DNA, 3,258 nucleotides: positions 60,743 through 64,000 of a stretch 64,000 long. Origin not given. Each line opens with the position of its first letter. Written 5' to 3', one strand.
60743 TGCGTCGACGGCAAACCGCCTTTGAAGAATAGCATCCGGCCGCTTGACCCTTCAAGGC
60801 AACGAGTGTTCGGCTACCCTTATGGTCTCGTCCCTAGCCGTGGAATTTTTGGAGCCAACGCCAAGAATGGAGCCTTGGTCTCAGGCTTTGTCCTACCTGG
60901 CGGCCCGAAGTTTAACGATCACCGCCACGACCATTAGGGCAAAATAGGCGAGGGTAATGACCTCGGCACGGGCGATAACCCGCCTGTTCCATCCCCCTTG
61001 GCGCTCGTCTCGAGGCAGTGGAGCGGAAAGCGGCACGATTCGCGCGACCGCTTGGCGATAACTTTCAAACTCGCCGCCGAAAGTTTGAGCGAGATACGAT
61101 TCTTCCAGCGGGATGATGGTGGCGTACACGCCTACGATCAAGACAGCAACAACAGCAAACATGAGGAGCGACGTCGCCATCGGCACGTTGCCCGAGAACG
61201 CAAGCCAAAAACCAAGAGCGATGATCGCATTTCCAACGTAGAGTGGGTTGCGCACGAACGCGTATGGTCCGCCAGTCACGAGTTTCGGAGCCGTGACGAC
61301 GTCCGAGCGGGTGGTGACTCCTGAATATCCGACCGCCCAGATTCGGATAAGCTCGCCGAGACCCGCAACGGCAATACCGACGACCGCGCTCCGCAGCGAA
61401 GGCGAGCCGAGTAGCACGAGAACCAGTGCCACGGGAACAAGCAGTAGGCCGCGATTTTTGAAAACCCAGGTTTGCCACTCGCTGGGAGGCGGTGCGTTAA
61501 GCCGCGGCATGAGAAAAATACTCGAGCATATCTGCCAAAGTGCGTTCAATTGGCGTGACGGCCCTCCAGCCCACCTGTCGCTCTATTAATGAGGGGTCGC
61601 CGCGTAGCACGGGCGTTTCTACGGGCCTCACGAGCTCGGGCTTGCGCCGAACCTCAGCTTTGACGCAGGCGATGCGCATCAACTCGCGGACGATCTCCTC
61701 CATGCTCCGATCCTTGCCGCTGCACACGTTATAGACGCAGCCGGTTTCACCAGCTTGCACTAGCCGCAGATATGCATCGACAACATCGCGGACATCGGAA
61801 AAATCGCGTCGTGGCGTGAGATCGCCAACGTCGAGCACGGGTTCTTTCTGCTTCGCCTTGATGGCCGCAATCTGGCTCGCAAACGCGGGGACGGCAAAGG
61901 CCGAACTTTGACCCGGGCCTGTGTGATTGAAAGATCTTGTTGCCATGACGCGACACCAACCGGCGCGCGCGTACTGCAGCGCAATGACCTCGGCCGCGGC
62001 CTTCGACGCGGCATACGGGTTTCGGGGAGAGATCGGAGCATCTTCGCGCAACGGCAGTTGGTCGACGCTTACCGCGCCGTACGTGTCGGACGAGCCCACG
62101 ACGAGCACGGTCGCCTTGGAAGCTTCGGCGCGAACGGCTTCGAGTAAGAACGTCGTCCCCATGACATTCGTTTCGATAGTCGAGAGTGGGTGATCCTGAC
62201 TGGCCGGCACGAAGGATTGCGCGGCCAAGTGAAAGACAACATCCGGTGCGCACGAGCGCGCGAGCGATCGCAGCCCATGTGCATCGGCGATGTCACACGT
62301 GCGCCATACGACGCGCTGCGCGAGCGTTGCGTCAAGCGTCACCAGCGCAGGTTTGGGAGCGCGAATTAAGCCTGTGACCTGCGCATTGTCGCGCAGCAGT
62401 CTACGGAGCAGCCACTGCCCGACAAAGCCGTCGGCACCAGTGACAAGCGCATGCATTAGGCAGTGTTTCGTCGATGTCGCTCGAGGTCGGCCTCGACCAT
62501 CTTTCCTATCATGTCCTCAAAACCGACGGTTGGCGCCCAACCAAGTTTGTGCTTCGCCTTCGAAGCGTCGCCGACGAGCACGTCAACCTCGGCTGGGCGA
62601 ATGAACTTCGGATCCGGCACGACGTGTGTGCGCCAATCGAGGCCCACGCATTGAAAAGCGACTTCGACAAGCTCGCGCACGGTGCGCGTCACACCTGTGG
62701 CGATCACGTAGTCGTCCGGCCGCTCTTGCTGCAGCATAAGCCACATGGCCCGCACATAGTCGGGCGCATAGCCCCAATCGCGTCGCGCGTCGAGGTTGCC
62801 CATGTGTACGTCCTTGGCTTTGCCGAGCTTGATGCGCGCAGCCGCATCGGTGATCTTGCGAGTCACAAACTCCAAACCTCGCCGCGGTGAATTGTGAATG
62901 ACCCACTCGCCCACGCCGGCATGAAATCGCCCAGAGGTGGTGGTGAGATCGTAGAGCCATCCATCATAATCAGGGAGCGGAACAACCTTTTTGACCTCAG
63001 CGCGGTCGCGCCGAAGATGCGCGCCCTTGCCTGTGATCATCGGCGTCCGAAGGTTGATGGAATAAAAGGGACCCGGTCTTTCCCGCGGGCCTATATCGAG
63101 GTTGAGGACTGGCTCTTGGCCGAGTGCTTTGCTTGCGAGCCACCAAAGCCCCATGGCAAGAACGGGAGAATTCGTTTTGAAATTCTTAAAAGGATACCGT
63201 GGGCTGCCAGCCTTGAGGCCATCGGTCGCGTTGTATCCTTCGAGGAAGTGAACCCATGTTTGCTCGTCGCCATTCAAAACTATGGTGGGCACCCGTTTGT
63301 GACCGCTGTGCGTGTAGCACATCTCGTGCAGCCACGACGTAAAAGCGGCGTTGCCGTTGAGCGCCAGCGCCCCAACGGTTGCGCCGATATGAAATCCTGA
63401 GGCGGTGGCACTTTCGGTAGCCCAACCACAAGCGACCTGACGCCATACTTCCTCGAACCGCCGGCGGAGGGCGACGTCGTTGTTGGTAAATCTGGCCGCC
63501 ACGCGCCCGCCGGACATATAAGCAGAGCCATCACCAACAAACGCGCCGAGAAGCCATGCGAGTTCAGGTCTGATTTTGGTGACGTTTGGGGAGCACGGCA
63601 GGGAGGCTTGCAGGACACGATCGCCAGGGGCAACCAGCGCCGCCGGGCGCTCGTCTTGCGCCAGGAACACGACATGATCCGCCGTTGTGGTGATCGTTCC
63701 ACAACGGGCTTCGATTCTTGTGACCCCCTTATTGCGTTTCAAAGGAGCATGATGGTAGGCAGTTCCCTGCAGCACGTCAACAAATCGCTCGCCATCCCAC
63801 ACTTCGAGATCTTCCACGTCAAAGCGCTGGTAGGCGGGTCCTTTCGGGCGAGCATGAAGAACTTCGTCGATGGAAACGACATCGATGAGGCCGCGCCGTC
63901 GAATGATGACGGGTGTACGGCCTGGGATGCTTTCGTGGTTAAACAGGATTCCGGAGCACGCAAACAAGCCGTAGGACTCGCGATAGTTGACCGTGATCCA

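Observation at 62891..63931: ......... intein interrupting GDP-mannose 4,6-dehydratase at the conserved NHE|S motif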

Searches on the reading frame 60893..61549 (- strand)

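Call 28: search_protein_families(library=pfam, proteins=[window:60893-61549:-], max_evalue=0.00001)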
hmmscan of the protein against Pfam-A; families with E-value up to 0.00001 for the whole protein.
window:60893-61549:- (218 aa): 2 families
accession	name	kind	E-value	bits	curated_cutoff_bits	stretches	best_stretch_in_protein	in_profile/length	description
PF04191.18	PEMT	-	2e-09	38.3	25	1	56-158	4-103/105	Phospholipid methyltransferase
PF04140.19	ICMT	-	4.1e-06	27.6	24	1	64-154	7-94/95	Isoprenylcysteine carboxyl methyltransferase (ICMT) family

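Call 49: search_protein_families(library=ncbifam, proteins=[window:60893-61549:-], max_evalue=0.00001)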
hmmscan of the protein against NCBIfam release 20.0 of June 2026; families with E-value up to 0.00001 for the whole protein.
window:60893-61549:- (218 aa): 3 families
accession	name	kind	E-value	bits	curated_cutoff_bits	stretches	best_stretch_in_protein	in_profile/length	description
TIGR04571.1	LmtA_Leptospira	exception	8.7e-09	35.5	325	1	58-176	53-167/252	lipid A Kdo2 1-phosphate O-methyltransferase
NF040696.1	isopcys_mtase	equivalog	6.4e-08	32.7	160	1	84-173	106-188/190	protein-S-isoprenylcysteine O-methyltransferase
NF045656.1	MeththiolMtaseMddA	equivalog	1.5e-07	31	270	1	84-173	159-238/238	methanethiol S-methyltransferase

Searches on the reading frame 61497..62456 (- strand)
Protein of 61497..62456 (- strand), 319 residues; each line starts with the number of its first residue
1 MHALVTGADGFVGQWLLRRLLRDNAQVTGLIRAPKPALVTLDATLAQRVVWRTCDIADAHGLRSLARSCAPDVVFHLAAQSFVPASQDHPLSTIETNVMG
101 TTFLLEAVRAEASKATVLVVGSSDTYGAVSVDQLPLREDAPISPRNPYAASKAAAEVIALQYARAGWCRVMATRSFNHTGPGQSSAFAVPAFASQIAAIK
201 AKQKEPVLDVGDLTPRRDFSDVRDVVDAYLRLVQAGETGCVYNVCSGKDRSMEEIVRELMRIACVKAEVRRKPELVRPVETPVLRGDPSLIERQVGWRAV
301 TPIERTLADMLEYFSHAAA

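Call 4: search_protein_families(library=pfam, proteins=[window:61497-62456:-], max_evalue=0.1)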
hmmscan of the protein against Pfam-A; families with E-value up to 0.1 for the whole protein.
window:61497-62456:- (319 aa): 8 families
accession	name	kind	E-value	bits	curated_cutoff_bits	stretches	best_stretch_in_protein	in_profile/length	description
PF16363.11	GDP_Man_Dehyd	-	7.7e-67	226.5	27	1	4-310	1-332/332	GDP-mannose 4,6 dehydratase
PF01370.27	Epimerase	-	6.5e-53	180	20.9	1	3-245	1-240/240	NAD dependent epimerase/dehydratase family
PF02719.21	Polysacc_synt_2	-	5.3e-17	62.4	20.2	1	4-268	2-252/293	Polysaccharide biosynthesis protein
PF04321.23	RmlD_sub_bind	-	3.3e-12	46.5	27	1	1-161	1-138/287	RmlD substrate binding domain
PF07993.18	NAD_binding_4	-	6e-10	39.1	20.1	1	5-174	1-203/258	Male sterility protein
PF01073.25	3Beta_HSD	-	2.8e-09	36.8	22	1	4-160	1-158/280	3-beta hydroxysteroid dehydrogenase/isomerase family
PF13460.12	NAD_binding_10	-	0.00028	21.2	27.2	1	7-157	1-130/184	NAD(P)H-binding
PF00106.31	adh_short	-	0.00082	19.3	26.6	1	2-124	2-138/195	short chain dehydrogenase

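Call 48: search_solved_structures(query=window:61497-62456:-, max_evalue=1e-10)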
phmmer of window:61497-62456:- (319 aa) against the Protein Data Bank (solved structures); distinct sequences matched with E-value up to 1e-10: 86 (the best 60 are shown).
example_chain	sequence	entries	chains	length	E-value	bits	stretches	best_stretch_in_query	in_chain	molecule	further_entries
2pk3_A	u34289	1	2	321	7.5e-64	219.2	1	1-315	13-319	GDP-6-deoxy-D-lyxo-4-hexulose reductase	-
6x3b_A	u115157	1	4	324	6.8e-56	193.1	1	70-311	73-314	GDP-6-deoxy-D-mannose reductase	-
4lw8_A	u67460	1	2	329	1.3e-43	152.8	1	3-313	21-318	Putative epimerase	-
7us5_A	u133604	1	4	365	9.6e-40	140.1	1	3-314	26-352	GDP-D-GLYCERO-D-MANNO-HEPTOSE 4,6-DEHYDRATASE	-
1rpn_A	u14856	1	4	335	3.4e-28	102.2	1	3-312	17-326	GDP-mannose 4,6-dehydratase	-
3vps_A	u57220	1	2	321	2.5e-27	99.3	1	3-300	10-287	NAD-dependent epimerase/dehydratase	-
7ys8_A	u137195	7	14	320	3.4e-27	98.9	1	1-317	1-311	UDP-glucose 4-epimerase | UDP-glucose 4-epimerase along with EC 5.1.3.2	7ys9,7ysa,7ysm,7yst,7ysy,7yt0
5uzh_A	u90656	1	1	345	5.8e-26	94.8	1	3-274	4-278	NafoA.00085.b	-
2z1m_A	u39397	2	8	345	1.1e-23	87.3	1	2-264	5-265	GDP-D-mannose dehydratase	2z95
7kf3_A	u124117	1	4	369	1.7e-22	83.5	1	3-257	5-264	GDP-mannose 4,6-dehydratase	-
1db3_A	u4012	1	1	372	3.2e-22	82.5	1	3-253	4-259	GDP-MANNOSE 4,6-DEHYDRATASE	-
1n7g_A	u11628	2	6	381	4.4e-22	82.1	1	3-310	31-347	GDP-D-mannose-4,6-dehydratase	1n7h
2hun_A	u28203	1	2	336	2e-21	80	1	2-269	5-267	336aa long hypothetical dTDP-glucose 4,6-dehydratase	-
1bxk_A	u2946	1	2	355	2.5e-20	76.3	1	3-260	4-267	PROTEIN (DTDP-GLUCOSE 4,6-DEHYDRATASE)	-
6bi4_A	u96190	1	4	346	3.6e-20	75.8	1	59-262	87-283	dTDP-glucose 4,6-dehydratase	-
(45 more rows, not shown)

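Call 49: search_protein_families(library=ncbifam, proteins=[window:61497-62456:-], max_evalue=0.00001)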
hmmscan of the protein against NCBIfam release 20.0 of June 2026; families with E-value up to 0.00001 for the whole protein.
window:61497-62456:- (319 aa): 25 families
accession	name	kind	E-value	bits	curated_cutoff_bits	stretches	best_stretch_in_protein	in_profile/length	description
TIGR04180.1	EDH_00030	hypoth_equivalog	1.8e-46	158.5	475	1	4-299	2-294/297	NAD-dependent 4,6-dehydratase LegB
TIGR01181.1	dTDP_gluc_dehyt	equivalog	4.2e-41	141.1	365.1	1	3-315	2-312/321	dTDP-glucose 4,6-dehydratase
TIGR02622.1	CDP_4_6_dhtase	equivalog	3.7e-35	121.7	278.45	1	3-316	7-332/352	CDP-glucose 4,6-dehydratase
TIGR01472.1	gmd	equivalog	9.2e-32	110.6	415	1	3-313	3-337/342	GDP-mannose 4,6-dehydratase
TIGR01179.1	galE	equivalog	6.3e-30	104.1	262.3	1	4-311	3-322/332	UDP-glucose 4-epimerase GalE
NF007582.0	PRK10217.1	equivalog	2.7e-23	82.7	698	1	3-262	4-269/355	dTDP-glucose 4,6-dehydratase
NF043036.1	ErythonDh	equivalog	1.8e-21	76.7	325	1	1-196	1-197/321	D-erythronate dehydrogenase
NF007490.0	PRK10084.1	subfamily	8.9e-20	71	649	1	1-261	1-275/361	dTDP-glucose 4,6-dehydratase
TIGR02197.1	heptose_epim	equivalog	3.6e-17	62.5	274.6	1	4-264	2-261/316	ADP-glyceromanno-heptose 6-epimerase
NF007956.0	PRK10675.1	subfamily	8.8e-17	61.2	394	1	1-312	1-327/338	UDP-glucose 4-epimerase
NF042423.1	oxyalk_red_Shew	equivalog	1.9e-16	60.1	580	1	2-183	10-179/331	2-alkyl-3-oxoalkanoate reductase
NF011728.1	PRK15181.1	equivalog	3.7e-16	59.1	760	1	4-256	19-275/348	Vi polysaccharide biosynthesis UDP-N-acetylglucosaminuronic acid C-4 epimerase TviC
TIGR03466.1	HpnA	hypoth_equivalog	1.1e-15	57.4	367.65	1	1-268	1-251/327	hopanoid-associated sugar epimerase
NF042422.1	oxyalk_red_OleD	equivalog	5.6e-14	52.2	580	1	1-263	1-250/329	2-alkyl-3-oxoalkanoate reductase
NF047922.1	GDPFucSynFcl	equivalog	5e-13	49.2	500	1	53-315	36-302/308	GDP-L-fucose synthase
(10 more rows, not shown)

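Call 61: find_encoding_contigs(protein=window:61497-62456:-, flank=10000, max_places=3)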
Protein window:61497-62456:- (319 aa): 2 contigs read that carry it; 2 places shown.
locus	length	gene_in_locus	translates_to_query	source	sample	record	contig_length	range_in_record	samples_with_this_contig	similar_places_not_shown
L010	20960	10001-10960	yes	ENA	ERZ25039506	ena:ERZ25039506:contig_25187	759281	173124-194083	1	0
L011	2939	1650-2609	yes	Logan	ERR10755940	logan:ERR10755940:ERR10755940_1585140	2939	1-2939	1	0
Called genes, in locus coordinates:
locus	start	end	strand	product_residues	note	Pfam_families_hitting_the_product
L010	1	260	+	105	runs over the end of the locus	PF00202:Aminotran_3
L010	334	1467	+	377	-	PF01144:CoA_trans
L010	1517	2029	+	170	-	PF01144:CoA_trans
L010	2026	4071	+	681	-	PF01432:Peptidase_M3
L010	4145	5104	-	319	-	PF26514:DUF8173 (weak)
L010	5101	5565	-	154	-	-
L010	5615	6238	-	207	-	PF04542:Sigma70_r2, PF08281:Sigma70_r4_2, PF04545:Sigma70_r4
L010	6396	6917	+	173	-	PF03061:4HBT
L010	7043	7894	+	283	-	PF00892:EamA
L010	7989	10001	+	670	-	PF01370:Epimerase, PF04321:RmlD_sub_bind, PF16363:GDP_Man_Dehyd, PF01370:Epimerase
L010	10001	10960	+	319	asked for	PF01073:3Beta_HSD, PF01370:Epimerase, PF02719:Polysacc_synt_2, PF04321:RmlD_sub_bind, PF07993:NAD_binding_4, PF16363:GDP_Man_Dehyd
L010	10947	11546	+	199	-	PF04140:ICMT (weak), PF04191:PEMT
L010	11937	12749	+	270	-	PF02737:3HCDH_N, PF00725:3HCDH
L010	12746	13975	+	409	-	PF02771:Acyl-CoA_dh_N, PF02770:Acyl-CoA_dh_M, PF00441:Acyl-CoA_dh_1, PF08028:Acyl-CoA_dh_2, PF22924:ACOX_C_alpha1 (faint)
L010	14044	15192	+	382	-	PF01071:GARS_A (weak), PF08442:ATP-grasp_2, PF13549:ATP-grasp_5 (weak), PF24948:Citrate_synth_N, PF00549:Ligase_CoA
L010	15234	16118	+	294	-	PF02629:CoA_binding, PF13607:Succ_CoA_lig, PF00549:Ligase_CoA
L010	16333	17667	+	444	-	PF13620:CarboxypepD_reg, PF13715:CarbopepD_reg_2 (weak)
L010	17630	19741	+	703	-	PF00593:TonB_dep_Rec_b-barrel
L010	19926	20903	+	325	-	-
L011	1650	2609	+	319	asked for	PF01073:3Beta_HSD, PF01370:Epimerase, PF02719:Polysacc_synt_2, PF04321:RmlD_sub_bind, PF07993:NAD_binding_4, PF16363:GDP_Man_Dehyd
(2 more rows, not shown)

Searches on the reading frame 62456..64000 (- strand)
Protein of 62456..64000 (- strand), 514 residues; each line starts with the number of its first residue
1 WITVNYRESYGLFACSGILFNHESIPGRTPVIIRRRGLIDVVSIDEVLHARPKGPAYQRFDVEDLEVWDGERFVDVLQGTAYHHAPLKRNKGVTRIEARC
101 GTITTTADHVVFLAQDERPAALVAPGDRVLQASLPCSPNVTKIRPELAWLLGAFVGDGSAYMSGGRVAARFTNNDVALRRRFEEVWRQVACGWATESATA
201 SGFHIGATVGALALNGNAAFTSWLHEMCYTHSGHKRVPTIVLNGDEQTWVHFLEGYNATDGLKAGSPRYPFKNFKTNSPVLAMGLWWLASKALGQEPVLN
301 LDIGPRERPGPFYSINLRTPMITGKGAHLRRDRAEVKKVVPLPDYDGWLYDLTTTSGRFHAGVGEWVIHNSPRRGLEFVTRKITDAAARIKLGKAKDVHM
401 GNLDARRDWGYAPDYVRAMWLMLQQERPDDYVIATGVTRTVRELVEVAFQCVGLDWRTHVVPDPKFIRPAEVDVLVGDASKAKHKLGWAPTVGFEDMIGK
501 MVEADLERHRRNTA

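Call 4: search_protein_families(library=pfam, proteins=[window:62456-64000:-], max_evalue=0.1)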
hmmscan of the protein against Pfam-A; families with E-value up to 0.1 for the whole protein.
window:62456-64000:- (514 aa): 3 families
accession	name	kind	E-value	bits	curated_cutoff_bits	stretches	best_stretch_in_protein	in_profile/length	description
PF16363.11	GDP_Man_Dehyd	-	5.1e-57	194.3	27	2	359-501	173-332/332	GDP-mannose 4,6 dehydratase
PF01370.27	Epimerase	-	3.9e-16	59.6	20.9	1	369-434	172-240/240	NAD dependent epimerase/dehydratase family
PF14528.11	LAGLIDADG_3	-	0.009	16.7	22.5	0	146-186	3-43/82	LAGLIDADG-like domain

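Call 6: search_protein_families(library=ncbifam, proteins=[window:62456-64000:-], max_evalue=1)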
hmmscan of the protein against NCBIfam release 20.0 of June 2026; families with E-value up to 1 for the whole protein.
window:62456-64000:- (514 aa): 11 families
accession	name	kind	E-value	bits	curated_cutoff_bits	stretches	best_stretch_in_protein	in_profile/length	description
TIGR01472.1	gmd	equivalog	3.1e-65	220.6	415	2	359-508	175-341/342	GDP-mannose 4,6-dehydratase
TIGR01181.1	dTDP_gluc_dehyt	equivalog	1.4e-06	27.7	365.1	1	378-503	187-309/321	dTDP-glucose 4,6-dehydratase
TIGR04180.1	EDH_00030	hypoth_equivalog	8.7e-05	21.7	475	1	393-491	195-295/297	NAD-dependent 4,6-dehydratase LegB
TIGR01179.1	galE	equivalog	0.00048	19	262.3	1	415-500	238-320/332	UDP-glucose 4-epimerase GalE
NF003159.0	PRK04132.1-4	equivalog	0.0023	16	999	1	123-186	159-217/852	replication factor C small subunit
NF003157.0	PRK04132.1-2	equivalog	0.017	13.1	1103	1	141-186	166-209/864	replication factor C small subunit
TIGR02622.1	CDP_4_6_dhtase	equivalog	0.027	13.6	278.45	1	439-503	265-328/352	CDP-glucose 4,6-dehydratase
NF007072.0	PRK09519.1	equivalog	0.046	12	1024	1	101-181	316-397/790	intein-containing recombinase RecA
NF007490.0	PRK10084.1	subfamily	0.09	11.7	649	1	401-507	225-336/361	dTDP-glucose 4,6-dehydratase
NF007582.0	PRK10217.1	equivalog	0.12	11.4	698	1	393-503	211-329/355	dTDP-glucose 4,6-dehydratase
NF011491.0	PRK14898.1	equivalog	0.22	9.5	783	1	139-261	237-349/860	DNA-directed RNA polymerase subunit A''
